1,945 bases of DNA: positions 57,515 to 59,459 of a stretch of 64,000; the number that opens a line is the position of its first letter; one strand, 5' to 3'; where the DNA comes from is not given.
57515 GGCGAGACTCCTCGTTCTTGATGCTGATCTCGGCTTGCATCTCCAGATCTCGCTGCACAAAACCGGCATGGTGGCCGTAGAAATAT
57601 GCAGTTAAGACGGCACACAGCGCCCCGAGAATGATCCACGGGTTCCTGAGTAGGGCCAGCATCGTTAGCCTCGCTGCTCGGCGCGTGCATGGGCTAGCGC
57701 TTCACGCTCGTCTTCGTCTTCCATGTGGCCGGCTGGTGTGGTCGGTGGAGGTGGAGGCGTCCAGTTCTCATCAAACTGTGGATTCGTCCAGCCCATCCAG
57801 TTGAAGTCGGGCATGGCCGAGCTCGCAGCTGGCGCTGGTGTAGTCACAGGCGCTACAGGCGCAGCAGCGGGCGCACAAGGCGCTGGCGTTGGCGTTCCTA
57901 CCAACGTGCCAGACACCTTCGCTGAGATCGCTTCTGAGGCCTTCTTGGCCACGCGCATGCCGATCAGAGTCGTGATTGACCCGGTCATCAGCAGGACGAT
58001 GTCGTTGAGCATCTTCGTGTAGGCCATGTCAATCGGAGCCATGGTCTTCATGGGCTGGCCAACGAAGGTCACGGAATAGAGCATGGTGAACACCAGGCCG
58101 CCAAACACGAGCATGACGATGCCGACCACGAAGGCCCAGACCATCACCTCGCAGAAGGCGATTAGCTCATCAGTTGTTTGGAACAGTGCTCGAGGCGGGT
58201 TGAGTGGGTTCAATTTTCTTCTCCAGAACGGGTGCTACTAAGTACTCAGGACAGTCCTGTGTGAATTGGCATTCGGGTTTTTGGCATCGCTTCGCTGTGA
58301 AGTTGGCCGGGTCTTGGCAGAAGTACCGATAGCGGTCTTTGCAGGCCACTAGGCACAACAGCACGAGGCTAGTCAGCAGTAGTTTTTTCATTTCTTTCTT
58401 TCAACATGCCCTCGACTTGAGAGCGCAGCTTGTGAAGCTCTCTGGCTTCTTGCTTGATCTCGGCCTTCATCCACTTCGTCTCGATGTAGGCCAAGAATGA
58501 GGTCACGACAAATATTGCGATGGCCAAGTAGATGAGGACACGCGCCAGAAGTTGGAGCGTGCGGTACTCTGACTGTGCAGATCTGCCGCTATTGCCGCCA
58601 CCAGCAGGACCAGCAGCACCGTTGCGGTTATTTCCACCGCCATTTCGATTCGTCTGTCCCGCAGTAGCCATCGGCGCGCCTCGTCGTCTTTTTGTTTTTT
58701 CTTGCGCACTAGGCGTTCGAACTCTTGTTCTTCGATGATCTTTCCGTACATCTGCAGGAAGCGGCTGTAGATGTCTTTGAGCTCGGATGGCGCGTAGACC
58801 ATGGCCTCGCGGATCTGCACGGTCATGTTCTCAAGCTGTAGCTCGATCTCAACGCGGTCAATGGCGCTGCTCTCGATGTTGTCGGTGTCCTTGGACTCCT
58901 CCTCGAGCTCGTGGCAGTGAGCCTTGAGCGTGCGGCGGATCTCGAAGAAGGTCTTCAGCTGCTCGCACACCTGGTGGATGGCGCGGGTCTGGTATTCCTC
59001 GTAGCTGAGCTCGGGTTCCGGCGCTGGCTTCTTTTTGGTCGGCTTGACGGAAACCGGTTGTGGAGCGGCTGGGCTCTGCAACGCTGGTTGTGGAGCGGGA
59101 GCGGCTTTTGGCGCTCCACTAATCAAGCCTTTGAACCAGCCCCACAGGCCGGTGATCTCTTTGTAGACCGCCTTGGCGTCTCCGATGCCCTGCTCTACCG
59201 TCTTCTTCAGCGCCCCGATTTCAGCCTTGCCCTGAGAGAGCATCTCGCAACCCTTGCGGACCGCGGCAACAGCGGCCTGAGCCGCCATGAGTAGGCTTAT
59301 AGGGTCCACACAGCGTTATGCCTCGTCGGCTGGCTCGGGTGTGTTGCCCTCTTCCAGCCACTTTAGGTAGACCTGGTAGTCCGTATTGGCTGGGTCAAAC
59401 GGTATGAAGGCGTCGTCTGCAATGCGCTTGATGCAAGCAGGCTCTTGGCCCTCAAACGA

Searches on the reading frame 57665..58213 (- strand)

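Call 71: search_protein_families(library=phrogs, proteins=[window:57665-58213:-], max_evalue=0.001)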
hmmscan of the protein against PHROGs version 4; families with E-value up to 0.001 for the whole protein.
window:57665-58213:- (182 aa): 1 family
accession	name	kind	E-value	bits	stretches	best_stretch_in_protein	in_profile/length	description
phrog_25359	-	unknown function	1.5e-07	32.3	1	27-84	17-74/94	-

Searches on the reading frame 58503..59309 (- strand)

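Call 7: search_protein_families(library=pfam, proteins=[window:58503-59309:-], max_evalue=1)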
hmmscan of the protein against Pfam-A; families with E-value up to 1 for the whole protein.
window:58503-59309:- (268 aa): 2 families
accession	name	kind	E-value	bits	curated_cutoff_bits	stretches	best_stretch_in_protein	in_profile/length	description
PF20237.3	DUF6594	-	0.01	16.2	30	1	111-244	66-194/238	Family of unknown function (DUF6594)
PF03685.18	UPF0147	-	0.031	14.8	23.6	0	180-259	4-76/81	Uncharacterised protein family (UPF0147)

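Call 8: search_protein_families(library=phrogs, proteins=[window:58503-59309:-], max_evalue=0.1)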
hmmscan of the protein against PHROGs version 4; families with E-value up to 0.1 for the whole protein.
window:58503-59309:- (268 aa): 1 family
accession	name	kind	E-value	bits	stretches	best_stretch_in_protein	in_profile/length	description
phrog_33580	-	unknown function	0.063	14.2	1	65-165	27-139/223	-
